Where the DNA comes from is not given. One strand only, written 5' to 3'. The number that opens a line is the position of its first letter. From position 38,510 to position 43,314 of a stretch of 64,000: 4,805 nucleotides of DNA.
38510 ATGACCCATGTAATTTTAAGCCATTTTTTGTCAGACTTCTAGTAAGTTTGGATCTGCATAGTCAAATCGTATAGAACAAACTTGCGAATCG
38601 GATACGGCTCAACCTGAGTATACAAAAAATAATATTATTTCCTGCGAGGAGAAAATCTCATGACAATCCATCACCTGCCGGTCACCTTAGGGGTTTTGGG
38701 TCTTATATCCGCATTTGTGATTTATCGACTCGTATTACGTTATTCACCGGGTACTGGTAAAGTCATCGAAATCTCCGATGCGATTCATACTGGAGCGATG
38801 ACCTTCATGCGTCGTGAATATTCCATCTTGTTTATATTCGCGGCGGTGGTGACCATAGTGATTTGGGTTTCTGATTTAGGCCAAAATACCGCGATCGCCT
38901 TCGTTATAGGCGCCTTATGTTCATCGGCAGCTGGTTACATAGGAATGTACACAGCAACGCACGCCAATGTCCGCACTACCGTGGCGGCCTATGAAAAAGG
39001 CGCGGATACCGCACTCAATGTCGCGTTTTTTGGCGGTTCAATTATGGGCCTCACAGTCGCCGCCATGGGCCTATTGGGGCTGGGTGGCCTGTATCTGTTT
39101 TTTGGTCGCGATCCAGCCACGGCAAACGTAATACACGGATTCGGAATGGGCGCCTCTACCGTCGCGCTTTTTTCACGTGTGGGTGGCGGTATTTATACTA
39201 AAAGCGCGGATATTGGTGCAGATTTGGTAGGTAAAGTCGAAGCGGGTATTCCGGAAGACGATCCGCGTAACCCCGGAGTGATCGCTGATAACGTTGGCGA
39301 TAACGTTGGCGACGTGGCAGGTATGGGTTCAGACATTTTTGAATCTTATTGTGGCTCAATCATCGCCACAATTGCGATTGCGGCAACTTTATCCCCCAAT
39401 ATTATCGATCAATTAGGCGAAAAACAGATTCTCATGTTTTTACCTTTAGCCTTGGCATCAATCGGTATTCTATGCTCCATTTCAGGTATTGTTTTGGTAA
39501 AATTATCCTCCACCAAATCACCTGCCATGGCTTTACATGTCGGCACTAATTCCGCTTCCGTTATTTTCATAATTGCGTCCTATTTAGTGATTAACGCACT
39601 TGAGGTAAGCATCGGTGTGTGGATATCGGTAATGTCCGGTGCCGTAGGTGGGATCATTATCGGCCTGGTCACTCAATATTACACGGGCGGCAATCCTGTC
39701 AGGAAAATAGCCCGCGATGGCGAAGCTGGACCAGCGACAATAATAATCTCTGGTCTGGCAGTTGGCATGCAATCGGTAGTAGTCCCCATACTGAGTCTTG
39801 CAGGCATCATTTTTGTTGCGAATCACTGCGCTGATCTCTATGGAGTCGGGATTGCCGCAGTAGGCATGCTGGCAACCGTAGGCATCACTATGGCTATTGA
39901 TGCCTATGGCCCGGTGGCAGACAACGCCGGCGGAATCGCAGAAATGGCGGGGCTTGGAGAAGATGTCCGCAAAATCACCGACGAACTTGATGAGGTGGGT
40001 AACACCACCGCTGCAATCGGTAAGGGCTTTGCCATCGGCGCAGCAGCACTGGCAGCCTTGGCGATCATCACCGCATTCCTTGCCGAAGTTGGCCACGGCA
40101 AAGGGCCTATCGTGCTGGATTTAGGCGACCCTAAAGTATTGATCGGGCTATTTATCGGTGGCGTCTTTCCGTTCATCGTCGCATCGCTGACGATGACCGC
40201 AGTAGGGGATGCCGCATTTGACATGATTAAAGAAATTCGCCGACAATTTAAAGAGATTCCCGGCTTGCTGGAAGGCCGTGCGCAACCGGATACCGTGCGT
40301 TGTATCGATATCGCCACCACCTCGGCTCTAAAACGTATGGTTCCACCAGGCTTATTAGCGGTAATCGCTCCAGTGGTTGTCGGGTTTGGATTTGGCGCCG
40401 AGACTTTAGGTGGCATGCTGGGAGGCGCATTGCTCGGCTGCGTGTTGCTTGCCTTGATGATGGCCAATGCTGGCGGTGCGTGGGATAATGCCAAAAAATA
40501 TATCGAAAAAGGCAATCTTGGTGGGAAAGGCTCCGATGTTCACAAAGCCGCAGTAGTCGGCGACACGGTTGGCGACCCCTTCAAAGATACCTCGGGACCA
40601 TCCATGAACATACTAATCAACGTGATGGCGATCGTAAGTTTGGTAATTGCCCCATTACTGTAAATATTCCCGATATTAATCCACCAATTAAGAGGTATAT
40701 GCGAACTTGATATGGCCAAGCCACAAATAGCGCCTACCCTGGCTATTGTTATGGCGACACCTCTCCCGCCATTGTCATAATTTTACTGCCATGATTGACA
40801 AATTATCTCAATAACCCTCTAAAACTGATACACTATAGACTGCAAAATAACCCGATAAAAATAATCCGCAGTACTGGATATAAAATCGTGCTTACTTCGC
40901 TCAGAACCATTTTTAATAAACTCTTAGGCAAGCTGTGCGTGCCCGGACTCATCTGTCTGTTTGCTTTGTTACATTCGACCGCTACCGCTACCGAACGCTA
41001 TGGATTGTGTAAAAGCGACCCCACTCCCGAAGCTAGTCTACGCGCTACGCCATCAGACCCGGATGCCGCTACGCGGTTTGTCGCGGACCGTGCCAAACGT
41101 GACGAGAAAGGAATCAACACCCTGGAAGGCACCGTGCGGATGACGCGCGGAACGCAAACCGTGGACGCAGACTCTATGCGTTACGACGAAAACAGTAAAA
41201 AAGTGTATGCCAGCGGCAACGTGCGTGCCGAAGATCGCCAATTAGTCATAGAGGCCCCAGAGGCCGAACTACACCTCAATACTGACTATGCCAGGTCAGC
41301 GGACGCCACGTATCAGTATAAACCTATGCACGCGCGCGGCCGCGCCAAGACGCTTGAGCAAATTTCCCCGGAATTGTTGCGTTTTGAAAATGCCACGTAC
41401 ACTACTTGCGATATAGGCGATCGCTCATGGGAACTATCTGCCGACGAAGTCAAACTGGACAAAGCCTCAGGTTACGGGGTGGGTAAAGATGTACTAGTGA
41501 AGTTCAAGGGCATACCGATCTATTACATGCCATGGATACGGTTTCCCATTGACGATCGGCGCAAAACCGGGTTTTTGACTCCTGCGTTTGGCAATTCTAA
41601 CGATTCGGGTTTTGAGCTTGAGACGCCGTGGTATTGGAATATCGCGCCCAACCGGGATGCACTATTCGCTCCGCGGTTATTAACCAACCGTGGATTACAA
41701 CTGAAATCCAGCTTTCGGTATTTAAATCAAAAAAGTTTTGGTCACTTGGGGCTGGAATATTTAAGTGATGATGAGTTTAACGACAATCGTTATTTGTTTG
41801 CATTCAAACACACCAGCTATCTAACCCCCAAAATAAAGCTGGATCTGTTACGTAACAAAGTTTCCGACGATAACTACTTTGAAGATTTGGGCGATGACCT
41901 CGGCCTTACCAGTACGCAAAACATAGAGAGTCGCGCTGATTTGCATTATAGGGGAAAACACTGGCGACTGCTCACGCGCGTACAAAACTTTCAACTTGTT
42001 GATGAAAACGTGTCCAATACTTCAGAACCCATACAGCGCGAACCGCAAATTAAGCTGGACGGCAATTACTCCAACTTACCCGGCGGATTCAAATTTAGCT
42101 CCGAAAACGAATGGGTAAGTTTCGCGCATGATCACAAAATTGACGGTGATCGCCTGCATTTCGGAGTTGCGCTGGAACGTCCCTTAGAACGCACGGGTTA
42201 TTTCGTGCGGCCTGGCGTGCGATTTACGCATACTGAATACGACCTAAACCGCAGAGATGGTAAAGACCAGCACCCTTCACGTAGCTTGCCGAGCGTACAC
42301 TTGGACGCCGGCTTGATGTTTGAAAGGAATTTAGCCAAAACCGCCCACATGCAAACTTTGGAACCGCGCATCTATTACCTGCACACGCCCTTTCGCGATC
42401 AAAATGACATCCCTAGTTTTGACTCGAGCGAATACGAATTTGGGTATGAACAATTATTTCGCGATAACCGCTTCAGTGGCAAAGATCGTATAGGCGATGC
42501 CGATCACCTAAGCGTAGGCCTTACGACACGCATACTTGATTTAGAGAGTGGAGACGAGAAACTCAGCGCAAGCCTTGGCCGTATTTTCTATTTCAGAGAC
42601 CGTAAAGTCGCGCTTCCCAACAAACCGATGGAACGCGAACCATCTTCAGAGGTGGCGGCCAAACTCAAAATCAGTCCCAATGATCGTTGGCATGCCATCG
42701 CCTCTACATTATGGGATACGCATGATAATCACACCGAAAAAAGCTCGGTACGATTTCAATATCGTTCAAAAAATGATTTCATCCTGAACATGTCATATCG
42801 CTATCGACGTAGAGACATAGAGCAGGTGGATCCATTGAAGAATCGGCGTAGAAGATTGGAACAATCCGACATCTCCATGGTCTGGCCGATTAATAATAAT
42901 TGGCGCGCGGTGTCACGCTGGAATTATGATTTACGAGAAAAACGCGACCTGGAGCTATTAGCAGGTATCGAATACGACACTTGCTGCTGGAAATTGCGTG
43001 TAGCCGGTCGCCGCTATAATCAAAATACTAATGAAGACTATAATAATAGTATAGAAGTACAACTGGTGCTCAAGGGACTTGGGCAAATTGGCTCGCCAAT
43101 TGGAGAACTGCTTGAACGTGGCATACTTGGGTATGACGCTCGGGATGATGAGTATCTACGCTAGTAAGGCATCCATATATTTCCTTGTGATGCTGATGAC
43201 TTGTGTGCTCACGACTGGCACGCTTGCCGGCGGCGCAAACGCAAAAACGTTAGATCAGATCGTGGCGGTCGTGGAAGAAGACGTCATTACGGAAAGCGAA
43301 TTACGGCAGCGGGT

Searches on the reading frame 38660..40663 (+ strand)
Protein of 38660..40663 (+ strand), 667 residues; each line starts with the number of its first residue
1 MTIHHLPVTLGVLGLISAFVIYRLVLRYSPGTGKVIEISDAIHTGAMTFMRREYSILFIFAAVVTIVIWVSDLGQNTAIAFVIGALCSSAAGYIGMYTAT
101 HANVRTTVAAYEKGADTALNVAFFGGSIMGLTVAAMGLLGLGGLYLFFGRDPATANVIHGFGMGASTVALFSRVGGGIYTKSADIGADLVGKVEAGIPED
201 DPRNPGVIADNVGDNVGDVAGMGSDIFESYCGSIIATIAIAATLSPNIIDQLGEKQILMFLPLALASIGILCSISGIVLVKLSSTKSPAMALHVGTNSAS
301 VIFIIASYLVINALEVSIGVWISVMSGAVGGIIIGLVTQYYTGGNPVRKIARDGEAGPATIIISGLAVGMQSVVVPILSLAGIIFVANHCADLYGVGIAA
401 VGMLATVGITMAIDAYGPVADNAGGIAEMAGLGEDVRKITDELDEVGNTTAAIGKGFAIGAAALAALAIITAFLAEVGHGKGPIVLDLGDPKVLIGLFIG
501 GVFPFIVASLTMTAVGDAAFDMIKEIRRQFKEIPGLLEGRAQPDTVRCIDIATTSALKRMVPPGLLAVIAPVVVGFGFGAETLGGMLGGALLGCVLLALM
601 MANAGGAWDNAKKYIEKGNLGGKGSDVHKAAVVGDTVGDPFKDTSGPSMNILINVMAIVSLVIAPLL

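Call 10: search_protein_families(library=pfam, proteins=[window:38660-40663:+], max_evalue=0.00001)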
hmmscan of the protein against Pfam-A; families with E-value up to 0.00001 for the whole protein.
window:38660-40663:+ (667 aa): 1 family
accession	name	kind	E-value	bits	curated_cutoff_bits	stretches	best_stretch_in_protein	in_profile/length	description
PF03030.21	H_PPase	-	1.3e-254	847.2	29.7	1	12-663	1-645/645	Inorganic H+ pyrophosphatase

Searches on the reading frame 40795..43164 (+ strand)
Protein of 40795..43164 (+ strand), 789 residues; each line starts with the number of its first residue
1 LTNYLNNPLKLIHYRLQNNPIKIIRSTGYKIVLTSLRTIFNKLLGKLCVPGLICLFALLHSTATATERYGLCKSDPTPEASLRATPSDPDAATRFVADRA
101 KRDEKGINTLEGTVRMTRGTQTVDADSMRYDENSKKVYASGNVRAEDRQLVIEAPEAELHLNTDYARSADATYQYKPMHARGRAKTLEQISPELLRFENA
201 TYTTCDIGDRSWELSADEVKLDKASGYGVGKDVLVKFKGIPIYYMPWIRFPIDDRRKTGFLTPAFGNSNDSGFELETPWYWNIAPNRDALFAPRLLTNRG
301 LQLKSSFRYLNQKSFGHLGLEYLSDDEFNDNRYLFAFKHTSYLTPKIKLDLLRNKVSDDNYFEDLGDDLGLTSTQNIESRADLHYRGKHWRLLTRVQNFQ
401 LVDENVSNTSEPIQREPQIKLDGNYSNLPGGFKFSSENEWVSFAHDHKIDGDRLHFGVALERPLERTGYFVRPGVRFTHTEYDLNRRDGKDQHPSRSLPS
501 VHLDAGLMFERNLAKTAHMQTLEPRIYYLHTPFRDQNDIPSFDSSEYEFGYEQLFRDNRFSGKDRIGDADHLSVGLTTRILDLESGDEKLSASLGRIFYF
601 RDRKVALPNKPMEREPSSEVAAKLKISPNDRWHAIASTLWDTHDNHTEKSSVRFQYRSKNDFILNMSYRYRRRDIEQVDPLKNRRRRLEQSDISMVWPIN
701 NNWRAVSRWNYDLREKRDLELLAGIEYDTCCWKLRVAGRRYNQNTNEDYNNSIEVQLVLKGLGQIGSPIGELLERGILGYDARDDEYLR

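Call 10: search_protein_families(library=pfam, proteins=[window:40795-43164:+], max_evalue=0.00001)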
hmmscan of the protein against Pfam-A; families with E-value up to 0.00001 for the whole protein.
window:40795-43164:+ (789 aa): 2 families
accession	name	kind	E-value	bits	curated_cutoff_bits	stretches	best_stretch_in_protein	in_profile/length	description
PF04453.20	LptD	-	9.7e-97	325.1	22.4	1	330-703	1-384/384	LPS transport system D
PF19838.5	LptD_2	-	1.3e-07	31.1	22.5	1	235-326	8-104/464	LptD protein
